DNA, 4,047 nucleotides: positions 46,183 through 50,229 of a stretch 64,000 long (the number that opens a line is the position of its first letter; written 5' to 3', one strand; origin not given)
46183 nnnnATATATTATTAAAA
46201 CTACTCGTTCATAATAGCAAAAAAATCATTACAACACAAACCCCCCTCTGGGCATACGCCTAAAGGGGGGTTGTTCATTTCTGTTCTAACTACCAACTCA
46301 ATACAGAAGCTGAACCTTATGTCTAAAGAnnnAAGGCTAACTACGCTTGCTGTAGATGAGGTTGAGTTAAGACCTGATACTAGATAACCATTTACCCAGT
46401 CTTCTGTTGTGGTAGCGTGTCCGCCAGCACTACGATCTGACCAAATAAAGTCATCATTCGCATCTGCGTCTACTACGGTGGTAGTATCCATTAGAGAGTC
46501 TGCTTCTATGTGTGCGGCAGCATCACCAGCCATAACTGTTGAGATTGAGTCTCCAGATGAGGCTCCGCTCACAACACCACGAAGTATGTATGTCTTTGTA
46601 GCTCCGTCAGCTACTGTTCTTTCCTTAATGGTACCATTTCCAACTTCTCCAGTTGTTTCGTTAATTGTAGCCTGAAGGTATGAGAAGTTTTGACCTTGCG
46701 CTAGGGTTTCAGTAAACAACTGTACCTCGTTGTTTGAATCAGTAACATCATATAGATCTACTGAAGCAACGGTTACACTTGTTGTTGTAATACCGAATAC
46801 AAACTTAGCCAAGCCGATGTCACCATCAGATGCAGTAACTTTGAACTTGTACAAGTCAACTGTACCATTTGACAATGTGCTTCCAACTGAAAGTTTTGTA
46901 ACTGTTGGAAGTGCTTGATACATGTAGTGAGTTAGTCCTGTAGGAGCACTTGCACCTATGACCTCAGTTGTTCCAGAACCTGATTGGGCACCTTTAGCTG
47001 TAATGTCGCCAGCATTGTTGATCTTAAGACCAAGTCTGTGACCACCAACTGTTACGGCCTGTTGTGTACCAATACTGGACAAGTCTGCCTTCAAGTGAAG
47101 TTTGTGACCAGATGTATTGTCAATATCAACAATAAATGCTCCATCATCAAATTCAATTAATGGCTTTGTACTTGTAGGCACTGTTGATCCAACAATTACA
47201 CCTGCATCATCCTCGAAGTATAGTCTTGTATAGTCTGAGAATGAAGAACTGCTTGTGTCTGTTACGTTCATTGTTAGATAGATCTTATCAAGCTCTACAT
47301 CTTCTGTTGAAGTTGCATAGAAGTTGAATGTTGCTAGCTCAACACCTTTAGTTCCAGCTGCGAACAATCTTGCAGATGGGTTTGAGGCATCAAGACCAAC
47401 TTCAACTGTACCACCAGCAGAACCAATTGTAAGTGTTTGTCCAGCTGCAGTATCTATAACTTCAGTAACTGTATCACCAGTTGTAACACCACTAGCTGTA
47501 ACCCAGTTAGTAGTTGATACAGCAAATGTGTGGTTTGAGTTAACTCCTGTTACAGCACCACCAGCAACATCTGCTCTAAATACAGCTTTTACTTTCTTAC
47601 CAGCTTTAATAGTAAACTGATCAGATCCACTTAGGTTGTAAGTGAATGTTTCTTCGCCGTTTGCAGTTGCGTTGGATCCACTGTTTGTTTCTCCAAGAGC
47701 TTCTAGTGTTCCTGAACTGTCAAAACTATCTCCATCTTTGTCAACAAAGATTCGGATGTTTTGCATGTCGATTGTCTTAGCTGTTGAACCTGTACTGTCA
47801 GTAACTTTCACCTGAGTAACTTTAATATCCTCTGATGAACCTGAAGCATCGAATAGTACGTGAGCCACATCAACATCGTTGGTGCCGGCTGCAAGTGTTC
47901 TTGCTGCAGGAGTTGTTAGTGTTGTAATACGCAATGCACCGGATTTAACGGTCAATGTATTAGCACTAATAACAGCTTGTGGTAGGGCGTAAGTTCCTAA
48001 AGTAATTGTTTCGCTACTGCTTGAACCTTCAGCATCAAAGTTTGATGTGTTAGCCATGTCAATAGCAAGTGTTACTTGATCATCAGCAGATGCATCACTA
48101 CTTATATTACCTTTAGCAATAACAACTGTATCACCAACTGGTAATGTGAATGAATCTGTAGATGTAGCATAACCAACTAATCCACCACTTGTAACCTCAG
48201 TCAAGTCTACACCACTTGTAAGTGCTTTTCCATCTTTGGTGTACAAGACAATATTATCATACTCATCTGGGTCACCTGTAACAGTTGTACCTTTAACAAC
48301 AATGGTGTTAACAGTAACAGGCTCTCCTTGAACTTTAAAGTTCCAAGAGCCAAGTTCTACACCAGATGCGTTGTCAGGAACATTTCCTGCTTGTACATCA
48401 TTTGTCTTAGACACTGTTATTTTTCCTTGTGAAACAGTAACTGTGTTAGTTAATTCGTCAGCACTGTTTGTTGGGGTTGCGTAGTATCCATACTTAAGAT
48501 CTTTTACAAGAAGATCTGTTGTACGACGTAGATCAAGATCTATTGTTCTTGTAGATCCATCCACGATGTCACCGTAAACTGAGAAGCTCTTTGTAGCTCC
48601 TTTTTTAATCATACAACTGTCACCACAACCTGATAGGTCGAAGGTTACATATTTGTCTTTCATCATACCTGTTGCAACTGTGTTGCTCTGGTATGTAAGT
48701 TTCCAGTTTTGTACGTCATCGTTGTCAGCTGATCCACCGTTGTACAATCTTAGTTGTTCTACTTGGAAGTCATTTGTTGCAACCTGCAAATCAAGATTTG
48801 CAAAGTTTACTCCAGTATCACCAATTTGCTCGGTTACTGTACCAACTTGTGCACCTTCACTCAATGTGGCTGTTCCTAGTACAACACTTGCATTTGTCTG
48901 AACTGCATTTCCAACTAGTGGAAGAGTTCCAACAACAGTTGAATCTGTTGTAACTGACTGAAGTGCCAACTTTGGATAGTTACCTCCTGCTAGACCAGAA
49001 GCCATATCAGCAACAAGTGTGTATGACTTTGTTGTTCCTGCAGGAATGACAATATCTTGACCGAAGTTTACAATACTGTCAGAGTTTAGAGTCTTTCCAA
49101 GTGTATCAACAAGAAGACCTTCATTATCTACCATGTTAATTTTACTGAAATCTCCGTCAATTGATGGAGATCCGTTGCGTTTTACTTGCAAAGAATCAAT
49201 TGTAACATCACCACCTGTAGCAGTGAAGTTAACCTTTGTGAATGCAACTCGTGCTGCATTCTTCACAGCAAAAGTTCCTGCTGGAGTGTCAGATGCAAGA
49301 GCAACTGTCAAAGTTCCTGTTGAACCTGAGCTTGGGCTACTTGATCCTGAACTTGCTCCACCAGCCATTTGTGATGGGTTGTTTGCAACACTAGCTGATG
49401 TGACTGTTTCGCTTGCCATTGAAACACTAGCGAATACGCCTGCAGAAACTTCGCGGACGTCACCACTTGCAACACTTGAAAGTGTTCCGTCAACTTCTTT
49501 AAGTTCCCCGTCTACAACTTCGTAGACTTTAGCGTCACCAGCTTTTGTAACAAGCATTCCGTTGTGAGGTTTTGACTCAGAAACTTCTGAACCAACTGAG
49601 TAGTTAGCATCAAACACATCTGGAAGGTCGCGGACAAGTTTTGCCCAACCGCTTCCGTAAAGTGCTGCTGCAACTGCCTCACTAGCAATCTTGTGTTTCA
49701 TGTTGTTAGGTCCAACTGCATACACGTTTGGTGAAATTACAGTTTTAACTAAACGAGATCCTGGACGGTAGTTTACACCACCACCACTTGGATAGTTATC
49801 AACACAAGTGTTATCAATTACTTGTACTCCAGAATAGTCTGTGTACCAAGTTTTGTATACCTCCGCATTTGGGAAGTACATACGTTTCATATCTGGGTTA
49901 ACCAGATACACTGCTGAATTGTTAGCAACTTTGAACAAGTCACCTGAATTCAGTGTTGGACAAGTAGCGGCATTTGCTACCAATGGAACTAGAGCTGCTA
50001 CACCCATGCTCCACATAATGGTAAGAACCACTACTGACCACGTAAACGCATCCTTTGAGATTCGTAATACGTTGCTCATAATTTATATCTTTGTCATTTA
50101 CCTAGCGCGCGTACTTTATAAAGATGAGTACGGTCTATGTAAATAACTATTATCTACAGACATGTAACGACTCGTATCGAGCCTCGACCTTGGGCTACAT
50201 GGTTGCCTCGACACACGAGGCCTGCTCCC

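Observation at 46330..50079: Giant Thr/Ser-rich secreted protein directly downstream of the glycosylation supercluster; candidate S-layer/adhesin glycoprotein substrate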

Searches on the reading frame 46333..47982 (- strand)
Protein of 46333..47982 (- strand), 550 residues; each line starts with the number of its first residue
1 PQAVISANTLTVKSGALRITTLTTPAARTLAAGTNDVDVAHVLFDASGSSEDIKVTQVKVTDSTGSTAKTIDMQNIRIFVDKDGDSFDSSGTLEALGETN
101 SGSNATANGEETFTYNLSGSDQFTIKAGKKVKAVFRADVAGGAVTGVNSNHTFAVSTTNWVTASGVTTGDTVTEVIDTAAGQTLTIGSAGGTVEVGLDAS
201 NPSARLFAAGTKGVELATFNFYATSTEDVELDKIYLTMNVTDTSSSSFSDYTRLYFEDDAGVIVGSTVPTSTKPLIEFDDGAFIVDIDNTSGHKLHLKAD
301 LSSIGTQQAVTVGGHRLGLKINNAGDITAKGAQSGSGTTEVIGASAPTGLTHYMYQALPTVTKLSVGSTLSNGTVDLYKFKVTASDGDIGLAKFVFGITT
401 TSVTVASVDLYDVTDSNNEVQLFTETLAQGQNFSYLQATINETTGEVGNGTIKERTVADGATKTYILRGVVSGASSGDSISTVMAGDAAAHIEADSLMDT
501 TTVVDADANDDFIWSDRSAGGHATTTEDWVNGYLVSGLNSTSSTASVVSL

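Call 38: predict_structure(alignment_id=A2)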
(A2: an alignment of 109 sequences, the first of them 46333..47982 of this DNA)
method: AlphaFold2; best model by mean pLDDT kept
length: 550 residues; sequences in the alignment: 109
mean_pLDDT: 93.2   pTM: 0.86
mean pLDDT of the five models: 93.2, 92.7, 92.3, 92.1, 92.1
residues with pLDDT >= 90: 471; 70-90: 60; 50-70: 17; < 50: 2
segments of 3 or more residues with pLDDT < 50: none
pLDDT, mean of each block of 10 residues (from residue 1): 63 89 95 94 96 97 96 98 91 96 96 97 97 97 84 91 96 88 92 96 97 98 92 96 78 98 98 97 97 98 94 95 97 94 95 97 96 98 98 97 95 96 90 89 60 94 98 97 94 85 94 96 95 92 93
secondary structure, 60 per line:
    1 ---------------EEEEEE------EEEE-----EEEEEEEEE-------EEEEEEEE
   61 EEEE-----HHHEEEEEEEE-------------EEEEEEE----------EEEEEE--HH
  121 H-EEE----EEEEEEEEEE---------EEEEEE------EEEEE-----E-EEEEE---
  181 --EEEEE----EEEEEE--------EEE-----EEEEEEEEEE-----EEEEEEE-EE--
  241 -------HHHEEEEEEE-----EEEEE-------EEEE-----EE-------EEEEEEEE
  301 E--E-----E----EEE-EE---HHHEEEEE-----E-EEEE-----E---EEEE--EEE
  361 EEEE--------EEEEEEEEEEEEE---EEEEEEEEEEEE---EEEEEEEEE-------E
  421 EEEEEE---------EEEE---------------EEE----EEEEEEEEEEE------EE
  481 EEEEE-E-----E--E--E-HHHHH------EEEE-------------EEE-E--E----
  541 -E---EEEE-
elements in order: E16-21 E28-31 E37-45 E53-64 E73-80 E94-100 E111-116 E123-125 E130-139 E149-154 E161-165 E173-177 E183-187 E192-197 E206-208 E214-223 E229-235 E251-257 E263-267 E275-278 E293-301 E315-317 E327-331 E339-342 E352-355 E358-364 E373-385 E389-400 E404-412 E420-426 E436-439 E455-457 E462-472 E479-485 H501-505 E512-515 E529-531 E546-549

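Call 54: fold_search(model_id=the predicted structure, library=pdb)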
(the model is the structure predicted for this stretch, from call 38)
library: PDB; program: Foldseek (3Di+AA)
matches with E <= 10: 1608; with E <= 0.001: 60
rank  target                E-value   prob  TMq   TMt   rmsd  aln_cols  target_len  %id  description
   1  4mmx_A                2.7e-08  1.00  0.18  0.12  20.6       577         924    8  Integrin AlphaVBeta3 ectodomain bound to the tenth domain of Fibronectin (released 2014-03-26)
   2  7l0o_A                4.7e-08  1.00  0.17  0.19  17.9       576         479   10  Streptococcus gordonii C123 Domain(s)-Structural and Functional Analysis (released 2021-09-08)
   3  7usl_A                1.2e-07  1.00  0.19  0.14  20.4       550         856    9  Integrin alphaM/beta2 ectodomain in complex with adenylate cyclase toxin RTX751 and M1F5 Fab (released 2022-08-17)
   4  4g1m_A                1.3e-07  0.99  0.15  0.11  19.8       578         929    8  Re-refinement of alpha V beta 3 structure (released 2012-12-12)
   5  8xen_A                1.5e-07  1.00  0.19  0.13  17.9       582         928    6  Cryo-EM structure of integrin ITGAV/ITGB3 complex, conformation 4 (released 2024-12-18)
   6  6avq_A                2.5e-07  1.00  0.17  0.12  20.8       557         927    7  The Therapeutic Antibody LM609 Selectively Inhibits Ligand Binding to Human alpha-V beta-3 Integrin via Steric Hindran (released 2017-11-01)
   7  6avu_A                5.4e-07  1.00  0.19  0.13  16.3       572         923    7  Human alpha-V beta-3 Integrin (open conformation) in complex with the therapeutic antibody LM609 (released 2017-11-01)
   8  6avr_A                8.9e-07  0.99  0.17  0.12  19.3       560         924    7  Human alpha-V beta-3 Integrin (intermediate conformation) in complex with the therapeutic antibody LM609 (released 2017-11-01)
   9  4neh_A                1.3e-06  1.00  0.19  0.12  21.9       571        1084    9  An internal ligand-bound, metastable state of a leukocyte integrin, aXb2 (released 2014-01-15)
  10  8uin_A                1.6e-06  0.99  0.13  0.12  17.4       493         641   10  Structure of the C3bBb-albicin complex (released 2024-05-08)
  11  9ijj_h                2.2e-06  1.00  0.20  0.10  15.6       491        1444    7  In situ structure of the central apparatus in mouse sperm axoneme. (released 2025-06-04)
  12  7ptp_A                4.2e-06  1.00  0.20  0.17  15.2       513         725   12  In-situ structure of pentameric S-layer protein (released 2021-12-15)
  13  4u48                  9.2e-06  0.84  0.14  0.07  26.5       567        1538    9  Crystal structure of Salmonella alpha-2-macroglobulin (released 2014-09-17)
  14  9u5z_E                1.2e-05  0.35  0.09  0.04  31.8       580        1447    8  C3 convertases zymogen C4b2 in activation state (released 2026-01-14)
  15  5hcc_B                1.3e-05  0.84  0.13  0.12  27.1       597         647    8  Ternary complex of human Complement C5 with Ornithodoros moubata OmCI and Dermacentor andersoni RaCI3. (released 2016-03-30)
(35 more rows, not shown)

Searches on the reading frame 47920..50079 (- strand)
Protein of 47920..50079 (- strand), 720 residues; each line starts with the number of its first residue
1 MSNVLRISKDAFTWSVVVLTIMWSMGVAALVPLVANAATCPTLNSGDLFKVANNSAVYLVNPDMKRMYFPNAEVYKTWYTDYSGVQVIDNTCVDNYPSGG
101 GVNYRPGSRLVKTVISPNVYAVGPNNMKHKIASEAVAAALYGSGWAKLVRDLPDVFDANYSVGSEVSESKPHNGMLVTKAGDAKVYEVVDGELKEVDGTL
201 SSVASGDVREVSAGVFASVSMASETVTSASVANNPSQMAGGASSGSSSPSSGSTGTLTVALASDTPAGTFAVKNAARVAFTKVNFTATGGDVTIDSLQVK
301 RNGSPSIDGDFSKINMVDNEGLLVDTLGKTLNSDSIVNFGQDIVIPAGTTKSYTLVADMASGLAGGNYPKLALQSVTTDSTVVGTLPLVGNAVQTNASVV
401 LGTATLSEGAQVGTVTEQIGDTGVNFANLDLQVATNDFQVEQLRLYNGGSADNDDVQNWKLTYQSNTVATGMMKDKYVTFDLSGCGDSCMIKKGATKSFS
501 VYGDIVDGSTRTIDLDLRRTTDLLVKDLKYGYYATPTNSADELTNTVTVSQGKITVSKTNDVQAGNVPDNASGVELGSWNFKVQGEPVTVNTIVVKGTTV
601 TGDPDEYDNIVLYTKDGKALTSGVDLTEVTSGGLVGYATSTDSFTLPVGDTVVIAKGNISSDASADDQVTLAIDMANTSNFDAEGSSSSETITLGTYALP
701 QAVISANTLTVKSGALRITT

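Call 33: predict_structure(alignment_id=A1)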
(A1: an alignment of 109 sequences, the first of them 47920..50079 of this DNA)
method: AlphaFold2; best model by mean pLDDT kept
length: 720 residues; sequences in the alignment: 109
mean_pLDDT: 91.0   pTM: 0.62
mean pLDDT of the five models: 91.0, 90.8, 90.5, 89.7, 89.7
residues with pLDDT >= 90: 605; 70-90: 56; 50-70: 12; < 50: 47
segments of 3 or more residues with pLDDT < 50: 1-16, 22-36, 239-252
pLDDT, mean of each block of 10 residues (from residue 1): 43 48 42 54 91 95 90 95 95 92 96 96 95 98 97 94 96 97 97 97 96 98 93 70 35 78 91 97 96 97 97 96 93 97 96 98 97 97 93 96 96 94 97 97 97 97 97 96 96 98 94 95 96 93 92 96 96 98 95 95 93 98 90 83 97 98 95 97 94 96 98 82
secondary structure, 60 per line:
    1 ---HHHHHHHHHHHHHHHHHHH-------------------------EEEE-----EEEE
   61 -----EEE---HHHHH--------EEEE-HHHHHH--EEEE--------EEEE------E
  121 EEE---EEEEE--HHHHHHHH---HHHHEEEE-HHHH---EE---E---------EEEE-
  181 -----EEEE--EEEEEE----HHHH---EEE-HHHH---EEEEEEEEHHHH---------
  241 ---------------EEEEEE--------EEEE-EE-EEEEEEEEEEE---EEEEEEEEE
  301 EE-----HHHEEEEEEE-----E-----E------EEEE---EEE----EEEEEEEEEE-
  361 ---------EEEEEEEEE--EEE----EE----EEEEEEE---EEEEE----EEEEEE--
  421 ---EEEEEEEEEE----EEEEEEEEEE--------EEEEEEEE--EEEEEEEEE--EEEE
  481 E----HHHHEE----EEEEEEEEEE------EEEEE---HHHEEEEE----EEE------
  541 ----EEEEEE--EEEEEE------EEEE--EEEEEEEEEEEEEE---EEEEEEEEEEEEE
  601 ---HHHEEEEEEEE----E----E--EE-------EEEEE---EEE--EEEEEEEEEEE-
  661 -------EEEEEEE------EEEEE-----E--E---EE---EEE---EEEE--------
elements in order (helices of 4 or more, strands of 3 or more residues): H4-22 E48-51 E57-60 E66-68 H72-76 E85-88 H90-95 E98-101 E110-113 E120-123 E127-131 H134-141 H145-148 E149-152 H154-157 E176-179 E186-189 E192-197 H202-205 E209-211 H213-216 E220-227 H228-231 E256-261 E270-273 E278-288 E292-302 E311-317 E336-339 E343-345 E350-359 E370-378 E381-383 E394-400 E404-408 E413-418 E424-433 E438-447 E456-463 E466-474 E477-481 H486-489 E496-505 E512-516 E523-527 E532-534 E545-550 E553-558 E565-568 E571-584 E588-600 E607-614 E636-640 E644-646 E649-659 E668-674 E681-685 E703-705 E709-712

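Call 37: fold_search(model_id=the predicted structure, library=pdb)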
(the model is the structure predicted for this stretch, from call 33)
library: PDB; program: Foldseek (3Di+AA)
matches with E <= 10: 1790; with E <= 0.001: 159
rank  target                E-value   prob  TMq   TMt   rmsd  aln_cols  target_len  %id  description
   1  4g1e_A                4.2e-13  1.00  0.24  0.19  13.9       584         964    8  Crystal structure of integrin alpha V beta 3 with coil-coiled tag. (released 2012-12-12)
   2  4mmz_A                1.4e-12  1.00  0.23  0.19  13.7       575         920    8  Integrin AlphaVBeta3 ectodomain bound to an antagonistic tenth domain of Fibronectin (released 2014-03-26)
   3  8beg_B                4.1e-12  1.00  0.15  0.16  20.7       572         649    8  Structure of Ig-like domains from PrgB (released 2022-11-30)
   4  4nen_A                4.4e-12  1.00  0.26  0.20  11.8       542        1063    8  An internal ligand-bound, metastable state of a leukocyte integrin, aXb2 (released 2014-01-15)
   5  8beg_A                4.6e-12  1.00  0.13  0.14  21.1       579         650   11  Structure of Ig-like domains from PrgB (released 2022-11-30)
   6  6avq_A                6.0e-12  1.00  0.23  0.19  13.9       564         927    8  The Therapeutic Antibody LM609 Selectively Inhibits Ligand Binding to Human alpha-V beta-3 Integrin via Steric Hindran (released 2017-11-01)
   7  8zdg_A                7.1e-12  1.00  0.22  0.18  14.0       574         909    9  Cryo-EM structure of the integrin avb3 with CWHM-12, conformation 1 (released 2025-10-22)
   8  8xen_A                7.9e-12  1.00  0.20  0.17  23.2       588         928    8  Cryo-EM structure of integrin ITGAV/ITGB3 complex, conformation 4 (released 2024-12-18)
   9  6avr_A                1.7e-11  1.00  0.22  0.18  14.9       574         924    8  Human alpha-V beta-3 Integrin (intermediate conformation) in complex with the therapeutic antibody LM609 (released 2017-11-01)
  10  6avu_A                2.6e-11  1.00  0.21  0.17  18.3       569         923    9  Human alpha-V beta-3 Integrin (open conformation) in complex with the therapeutic antibody LM609 (released 2017-11-01)
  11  7nxd_A                2.9e-11  1.00  0.24  0.20  15.1       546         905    9  Cryo-EM structure of human integrin alpha5beta1 in the half-bent conformation (released 2021-08-25)
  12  4mmx_A                3.3e-11  1.00  0.23  0.19  14.4       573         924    8  Integrin AlphaVBeta3 ectodomain bound to the tenth domain of Fibronectin (released 2014-03-26)
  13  8t2v_A                5.6e-11  1.00  0.24  0.19  13.9       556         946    8  Cryo-EM Structures of Full-length Integrin alphaIIbbeta3 in Native Lipids (released 2023-07-26)
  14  8xez_A                8.3e-11  1.00  0.19  0.16  22.9       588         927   10  Cryo-EM structure of integrin ITGAV/ITGB3 complex, conformation 5 (released 2024-12-18)
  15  7usl_A                9.2e-11  1.00  0.25  0.22  13.2       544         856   10  Integrin alphaM/beta2 ectodomain in complex with adenylate cyclase toxin RTX751 and M1F5 Fab (released 2022-08-17)
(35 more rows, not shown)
